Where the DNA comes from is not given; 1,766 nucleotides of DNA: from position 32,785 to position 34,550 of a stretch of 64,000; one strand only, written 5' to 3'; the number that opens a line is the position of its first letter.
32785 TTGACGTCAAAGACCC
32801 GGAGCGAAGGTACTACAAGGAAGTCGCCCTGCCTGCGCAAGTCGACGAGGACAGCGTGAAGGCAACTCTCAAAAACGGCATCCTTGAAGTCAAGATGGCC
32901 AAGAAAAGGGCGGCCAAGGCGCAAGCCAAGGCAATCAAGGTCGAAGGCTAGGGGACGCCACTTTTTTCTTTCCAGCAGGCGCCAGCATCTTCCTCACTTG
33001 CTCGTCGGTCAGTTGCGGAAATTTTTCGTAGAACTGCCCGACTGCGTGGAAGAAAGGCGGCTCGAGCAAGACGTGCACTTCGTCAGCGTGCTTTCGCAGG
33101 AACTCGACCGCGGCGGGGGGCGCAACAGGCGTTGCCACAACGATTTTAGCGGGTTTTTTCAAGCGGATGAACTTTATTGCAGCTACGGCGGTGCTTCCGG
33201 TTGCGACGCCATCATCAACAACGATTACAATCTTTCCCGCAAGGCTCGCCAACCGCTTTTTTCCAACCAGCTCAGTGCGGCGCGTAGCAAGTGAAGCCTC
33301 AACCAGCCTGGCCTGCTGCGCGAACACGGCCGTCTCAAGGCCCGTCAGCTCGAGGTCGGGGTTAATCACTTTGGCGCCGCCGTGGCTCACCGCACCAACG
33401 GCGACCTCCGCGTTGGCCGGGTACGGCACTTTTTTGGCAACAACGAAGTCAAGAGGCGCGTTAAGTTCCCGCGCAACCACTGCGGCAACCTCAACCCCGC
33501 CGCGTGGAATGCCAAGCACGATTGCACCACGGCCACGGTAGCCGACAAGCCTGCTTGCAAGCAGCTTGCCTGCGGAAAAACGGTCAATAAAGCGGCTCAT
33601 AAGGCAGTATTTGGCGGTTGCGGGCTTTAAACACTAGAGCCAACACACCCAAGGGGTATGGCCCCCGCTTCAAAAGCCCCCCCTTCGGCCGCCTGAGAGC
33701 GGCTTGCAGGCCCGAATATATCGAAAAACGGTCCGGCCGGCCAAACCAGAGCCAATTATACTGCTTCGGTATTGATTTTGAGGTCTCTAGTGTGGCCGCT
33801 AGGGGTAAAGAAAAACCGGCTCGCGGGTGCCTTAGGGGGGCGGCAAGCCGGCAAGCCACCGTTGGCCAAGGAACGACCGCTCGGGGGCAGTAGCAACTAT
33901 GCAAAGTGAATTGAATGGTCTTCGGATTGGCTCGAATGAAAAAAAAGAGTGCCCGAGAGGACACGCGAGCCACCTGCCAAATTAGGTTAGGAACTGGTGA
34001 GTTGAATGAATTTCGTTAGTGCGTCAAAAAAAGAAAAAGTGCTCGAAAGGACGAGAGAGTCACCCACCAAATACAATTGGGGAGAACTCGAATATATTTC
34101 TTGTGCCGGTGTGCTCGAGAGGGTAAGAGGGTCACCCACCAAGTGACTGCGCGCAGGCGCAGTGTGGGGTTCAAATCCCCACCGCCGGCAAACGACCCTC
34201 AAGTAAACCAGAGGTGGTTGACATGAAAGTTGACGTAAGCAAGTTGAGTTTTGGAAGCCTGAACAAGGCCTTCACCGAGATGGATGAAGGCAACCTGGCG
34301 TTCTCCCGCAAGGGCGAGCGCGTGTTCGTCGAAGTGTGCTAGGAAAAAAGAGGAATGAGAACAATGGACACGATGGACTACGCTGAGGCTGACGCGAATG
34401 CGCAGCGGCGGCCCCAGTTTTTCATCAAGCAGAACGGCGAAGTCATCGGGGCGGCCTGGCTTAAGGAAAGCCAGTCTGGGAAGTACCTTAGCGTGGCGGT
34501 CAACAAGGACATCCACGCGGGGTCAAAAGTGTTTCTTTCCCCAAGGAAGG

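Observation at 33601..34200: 600-bp ORF-free structured RNA locus: triplicated ~34-nt motif ending in an aberrant type-II tRNA-like gene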

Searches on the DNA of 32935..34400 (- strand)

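Call 4: search_rna_families(source=window, start=33400, end=34400, threshold=evalue, max_evalue=10, show_alignments=5)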
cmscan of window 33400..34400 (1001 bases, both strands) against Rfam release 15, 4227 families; matches with E-value up to 10: 4.
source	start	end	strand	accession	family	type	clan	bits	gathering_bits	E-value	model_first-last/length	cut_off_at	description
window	34105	34189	+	RF01852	tRNA-Sec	Gene; tRNA;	CL00001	28.2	47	0.0031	1-91/91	no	Selenocysteine transfer RNA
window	34012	34137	+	RF02615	BSR0626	Gene; sRNA;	-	18.8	155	1.3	1-128/128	no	Brucella sRNA 0626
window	33890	33917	-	RF01339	CRISPR-DR27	Gene; CRISPR;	-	18.3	35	7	1-25/25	no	CRISPR RNA direct repeat element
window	34156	34186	+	RF01684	mascRNA-menRNA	Gene;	-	17.5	42.5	1.5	1-56/56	no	MALAT1-associated small cytoplasmic RNA/MEN beta RNA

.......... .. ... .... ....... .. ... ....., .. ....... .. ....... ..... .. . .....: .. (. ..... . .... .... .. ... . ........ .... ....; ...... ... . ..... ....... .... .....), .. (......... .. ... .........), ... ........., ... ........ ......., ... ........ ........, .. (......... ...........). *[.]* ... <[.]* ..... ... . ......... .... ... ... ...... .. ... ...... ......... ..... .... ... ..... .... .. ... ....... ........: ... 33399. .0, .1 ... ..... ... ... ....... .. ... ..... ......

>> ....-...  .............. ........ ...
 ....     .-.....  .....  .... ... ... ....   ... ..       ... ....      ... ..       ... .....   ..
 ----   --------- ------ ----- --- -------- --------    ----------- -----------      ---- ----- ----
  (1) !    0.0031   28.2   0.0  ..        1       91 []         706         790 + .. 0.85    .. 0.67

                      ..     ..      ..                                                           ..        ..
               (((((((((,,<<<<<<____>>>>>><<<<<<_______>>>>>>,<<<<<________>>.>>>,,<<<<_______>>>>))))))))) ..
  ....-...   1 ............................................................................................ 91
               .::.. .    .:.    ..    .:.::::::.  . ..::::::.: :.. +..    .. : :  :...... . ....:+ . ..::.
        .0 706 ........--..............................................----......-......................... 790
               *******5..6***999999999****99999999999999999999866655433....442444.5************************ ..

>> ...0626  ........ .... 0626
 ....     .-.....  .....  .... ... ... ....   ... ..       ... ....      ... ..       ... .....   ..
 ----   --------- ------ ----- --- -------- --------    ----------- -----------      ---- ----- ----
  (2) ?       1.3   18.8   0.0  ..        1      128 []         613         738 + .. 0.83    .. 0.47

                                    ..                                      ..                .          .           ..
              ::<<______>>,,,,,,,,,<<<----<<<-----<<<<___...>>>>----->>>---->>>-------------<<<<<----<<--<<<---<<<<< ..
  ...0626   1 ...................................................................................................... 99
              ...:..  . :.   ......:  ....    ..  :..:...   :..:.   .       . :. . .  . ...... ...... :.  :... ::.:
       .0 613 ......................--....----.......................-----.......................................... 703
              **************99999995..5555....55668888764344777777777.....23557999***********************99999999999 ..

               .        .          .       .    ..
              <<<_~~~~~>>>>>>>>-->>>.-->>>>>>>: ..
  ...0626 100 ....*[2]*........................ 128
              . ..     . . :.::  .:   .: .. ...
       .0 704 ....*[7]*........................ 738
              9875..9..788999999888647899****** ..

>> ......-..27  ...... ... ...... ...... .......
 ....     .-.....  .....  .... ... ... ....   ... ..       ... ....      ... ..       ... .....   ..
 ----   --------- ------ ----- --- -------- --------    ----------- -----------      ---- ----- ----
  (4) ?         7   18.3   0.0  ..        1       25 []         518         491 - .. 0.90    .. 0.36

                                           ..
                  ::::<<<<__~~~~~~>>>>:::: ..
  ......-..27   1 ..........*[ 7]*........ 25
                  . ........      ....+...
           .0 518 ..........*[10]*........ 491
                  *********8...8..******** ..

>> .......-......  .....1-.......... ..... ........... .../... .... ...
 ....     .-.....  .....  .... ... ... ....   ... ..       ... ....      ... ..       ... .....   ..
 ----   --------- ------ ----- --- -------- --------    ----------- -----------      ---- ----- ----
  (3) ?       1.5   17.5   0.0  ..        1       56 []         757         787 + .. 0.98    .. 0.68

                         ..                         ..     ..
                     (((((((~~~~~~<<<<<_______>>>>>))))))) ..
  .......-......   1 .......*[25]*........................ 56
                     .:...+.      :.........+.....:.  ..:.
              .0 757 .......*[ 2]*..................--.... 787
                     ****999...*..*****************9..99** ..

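Call 60: search_rna_families(source=L081, start=2400, end=3200, threshold=evalue, max_evalue=10, show_alignments=2)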
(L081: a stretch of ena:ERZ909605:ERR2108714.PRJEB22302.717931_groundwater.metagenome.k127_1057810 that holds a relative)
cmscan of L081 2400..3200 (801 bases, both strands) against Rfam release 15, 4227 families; matches with E-value up to 10: 7.
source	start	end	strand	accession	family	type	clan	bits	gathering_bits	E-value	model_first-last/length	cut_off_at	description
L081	2563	2647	-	RF01852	tRNA-Sec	Gene; tRNA;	CL00001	28.2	47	0.0025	1-91/91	no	Selenocysteine transfer RNA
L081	2536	2638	-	RF02151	MIMT1_1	Gene; lncRNA;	-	18.7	45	0.55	1-88/88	no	MER1 repeat containing imprinted transcript 1 conserved region 1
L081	2765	2802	-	RF01079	RF_site3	Cis-reg; frameshift_element;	-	18.3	50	1.4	1-39/39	no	Putative RNA-dependent RNA polymerase ribosomal frameshift site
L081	2785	2822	+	RF00519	suhB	Gene; sRNA;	CL00108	18.2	41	0.44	1-77/77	no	Makes More Granules Regulator RNA (mmgR)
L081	2694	2731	+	RF00519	suhB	Gene; sRNA;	CL00108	17.9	41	0.53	1-77/77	no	Makes More Granules Regulator RNA (mmgR)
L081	2564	2602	-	RF01684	mascRNA-menRNA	Gene;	-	17.5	42.5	1.2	1-56/56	no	MALAT1-associated small cytoplasmic RNA/MEN beta RNA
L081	2572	2586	+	RF04351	Plastid-psbl-rps4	Cis-reg;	-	14.6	68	5.4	10-24/53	no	Plastid-psbl-rps4 3UTR RNA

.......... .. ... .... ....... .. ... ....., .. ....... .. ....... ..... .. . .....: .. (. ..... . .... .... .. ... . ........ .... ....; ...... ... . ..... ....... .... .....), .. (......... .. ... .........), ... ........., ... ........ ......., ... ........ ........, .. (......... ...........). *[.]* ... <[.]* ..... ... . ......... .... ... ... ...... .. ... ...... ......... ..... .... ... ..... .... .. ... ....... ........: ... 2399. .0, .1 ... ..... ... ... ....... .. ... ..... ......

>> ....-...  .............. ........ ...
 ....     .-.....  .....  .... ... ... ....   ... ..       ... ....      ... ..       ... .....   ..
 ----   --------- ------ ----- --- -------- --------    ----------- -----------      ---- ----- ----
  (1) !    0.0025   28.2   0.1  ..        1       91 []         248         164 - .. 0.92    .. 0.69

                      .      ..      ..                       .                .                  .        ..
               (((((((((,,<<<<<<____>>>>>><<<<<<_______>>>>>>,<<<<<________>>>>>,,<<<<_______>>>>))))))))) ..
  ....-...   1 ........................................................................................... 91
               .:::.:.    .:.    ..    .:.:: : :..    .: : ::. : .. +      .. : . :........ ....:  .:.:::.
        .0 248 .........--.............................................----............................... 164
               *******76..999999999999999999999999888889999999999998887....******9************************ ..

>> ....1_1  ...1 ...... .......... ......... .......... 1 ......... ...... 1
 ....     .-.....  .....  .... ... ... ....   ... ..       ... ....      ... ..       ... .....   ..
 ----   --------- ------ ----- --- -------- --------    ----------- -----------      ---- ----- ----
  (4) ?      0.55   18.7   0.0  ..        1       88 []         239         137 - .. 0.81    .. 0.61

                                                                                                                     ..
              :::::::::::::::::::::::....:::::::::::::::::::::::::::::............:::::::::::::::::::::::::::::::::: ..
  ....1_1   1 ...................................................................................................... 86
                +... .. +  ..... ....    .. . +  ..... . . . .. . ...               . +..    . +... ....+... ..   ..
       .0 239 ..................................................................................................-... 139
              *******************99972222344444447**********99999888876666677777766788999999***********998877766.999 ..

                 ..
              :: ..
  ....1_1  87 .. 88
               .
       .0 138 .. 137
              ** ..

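Call 72: build_rna_model(alignment_id=A5, structure=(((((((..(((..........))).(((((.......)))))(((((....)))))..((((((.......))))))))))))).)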
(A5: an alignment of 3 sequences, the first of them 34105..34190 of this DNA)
Model R1 built from alignment A5 (3 sequences, 86 columns); structure: as given.
model positions 86; base pairs 26; branch points 3; effective number of sequences 0.95; information 0.661 bits per position. Calibrated on 0.2 Mb of random sequence (short: E-values are rough).
structure used (alignment columns):
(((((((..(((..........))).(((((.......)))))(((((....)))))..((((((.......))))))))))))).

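Call 73: search_with_rna_model(model_id=R1, source=window, start=33600, end=34300, filters=off, max_evalue=10, show_alignments=5)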
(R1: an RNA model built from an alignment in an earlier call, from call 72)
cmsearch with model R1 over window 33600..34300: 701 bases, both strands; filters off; matches with E-value up to 10: 17.
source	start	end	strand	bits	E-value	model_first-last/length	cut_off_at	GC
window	34105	34190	+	109.8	6.7e-30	1-86/86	no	0.66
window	34104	34189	-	7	0.13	1-86/86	no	0.66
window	34268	34292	+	4.8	0.5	1-86/86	no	0.56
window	33855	33889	+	4.8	0.52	1-86/86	no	0.71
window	33950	33970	-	4.3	0.67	1-86/86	no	0.71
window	34042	34057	+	3.5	1.1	10-25/86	no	0.56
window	33814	33852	-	3.3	1.3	1-86/86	no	0.77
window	33786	33804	+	3.2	1.4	1-86/86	no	0.63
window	34267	34291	-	3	1.6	1-86/86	no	0.6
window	33705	33741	-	2.9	1.7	1-86/86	no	0.59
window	33815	33853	+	2.4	2.3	1-86/86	no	0.77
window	33687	33703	-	2.1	2.7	1-86/86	no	0.82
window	33687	33703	+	1.6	3.7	26-43/86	no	0.82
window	33619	33668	-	0.8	6.2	1-86/86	no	0.6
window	33854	33894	-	0.8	6.3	1-86/86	no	0.68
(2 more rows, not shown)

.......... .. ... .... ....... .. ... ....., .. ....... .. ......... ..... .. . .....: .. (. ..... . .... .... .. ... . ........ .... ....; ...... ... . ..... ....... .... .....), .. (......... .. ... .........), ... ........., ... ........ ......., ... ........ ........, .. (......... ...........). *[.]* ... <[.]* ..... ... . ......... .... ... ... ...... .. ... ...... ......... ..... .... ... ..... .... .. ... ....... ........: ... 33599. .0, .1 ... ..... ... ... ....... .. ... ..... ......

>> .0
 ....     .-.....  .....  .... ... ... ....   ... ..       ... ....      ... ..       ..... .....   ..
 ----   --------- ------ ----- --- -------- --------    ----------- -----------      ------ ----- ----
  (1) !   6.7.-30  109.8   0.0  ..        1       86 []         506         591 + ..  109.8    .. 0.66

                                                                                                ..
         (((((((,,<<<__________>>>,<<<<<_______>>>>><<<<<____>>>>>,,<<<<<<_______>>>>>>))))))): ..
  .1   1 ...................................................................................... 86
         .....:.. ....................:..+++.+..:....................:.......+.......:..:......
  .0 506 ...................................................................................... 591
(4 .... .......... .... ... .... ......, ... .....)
